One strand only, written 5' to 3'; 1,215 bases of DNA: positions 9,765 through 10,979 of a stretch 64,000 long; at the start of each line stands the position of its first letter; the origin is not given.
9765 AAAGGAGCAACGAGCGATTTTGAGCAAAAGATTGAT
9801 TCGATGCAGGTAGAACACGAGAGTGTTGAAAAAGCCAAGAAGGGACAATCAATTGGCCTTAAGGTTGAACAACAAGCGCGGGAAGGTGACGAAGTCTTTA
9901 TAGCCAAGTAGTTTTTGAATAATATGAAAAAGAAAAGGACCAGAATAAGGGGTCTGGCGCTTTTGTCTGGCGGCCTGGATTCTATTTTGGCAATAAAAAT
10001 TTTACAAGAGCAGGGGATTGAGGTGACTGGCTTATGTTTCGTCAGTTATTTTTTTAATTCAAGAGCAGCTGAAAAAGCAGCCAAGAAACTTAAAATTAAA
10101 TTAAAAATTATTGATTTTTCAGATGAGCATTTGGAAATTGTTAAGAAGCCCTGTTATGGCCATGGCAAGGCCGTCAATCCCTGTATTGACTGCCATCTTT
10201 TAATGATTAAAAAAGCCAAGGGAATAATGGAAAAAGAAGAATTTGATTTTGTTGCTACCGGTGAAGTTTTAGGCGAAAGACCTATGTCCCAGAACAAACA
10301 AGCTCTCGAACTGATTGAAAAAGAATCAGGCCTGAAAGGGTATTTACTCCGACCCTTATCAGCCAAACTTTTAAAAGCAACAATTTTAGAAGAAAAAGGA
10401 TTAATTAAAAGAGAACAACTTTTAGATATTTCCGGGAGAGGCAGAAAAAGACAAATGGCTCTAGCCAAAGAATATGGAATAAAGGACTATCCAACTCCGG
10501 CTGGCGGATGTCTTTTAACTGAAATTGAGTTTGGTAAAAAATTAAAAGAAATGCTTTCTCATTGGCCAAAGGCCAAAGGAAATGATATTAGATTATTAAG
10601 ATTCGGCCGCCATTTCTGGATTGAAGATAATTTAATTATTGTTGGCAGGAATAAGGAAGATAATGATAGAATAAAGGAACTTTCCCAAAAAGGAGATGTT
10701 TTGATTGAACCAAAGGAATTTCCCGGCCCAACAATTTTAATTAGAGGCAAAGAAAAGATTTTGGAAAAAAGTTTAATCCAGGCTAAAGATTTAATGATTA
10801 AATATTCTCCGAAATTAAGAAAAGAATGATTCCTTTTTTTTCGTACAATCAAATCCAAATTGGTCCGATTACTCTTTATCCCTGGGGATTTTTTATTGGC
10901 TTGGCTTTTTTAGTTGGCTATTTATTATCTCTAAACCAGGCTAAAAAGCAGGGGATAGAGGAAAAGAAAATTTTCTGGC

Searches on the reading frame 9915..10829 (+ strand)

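Call 82: search_protein_families(library=pfam, proteins=[window:9915-10829:+], max_evalue=0.001)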
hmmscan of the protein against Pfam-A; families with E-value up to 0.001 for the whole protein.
window:9915-10829:+ (304 aa): 4 families
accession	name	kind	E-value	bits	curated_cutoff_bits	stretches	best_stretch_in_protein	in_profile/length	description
PF03054.22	tRNA_Me_trans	-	5.6e-11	42.9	20.6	1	15-165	5-174/202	tRNA methyl transferase HUP domain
PF18297.6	NFACT-R_2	-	1.4e-10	41.7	26.9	1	231-299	1-68/104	NFACT protein RNA binding domain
PF02568.20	ThiI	-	6.4e-10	39.4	20.5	1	12-149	5-145/197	Thiamine biosynthesis protein (ThiI)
PF24167.1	DUF7411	-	0.00062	19.8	28.7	1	16-131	6-118/194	Family of unknown function (DUF7411)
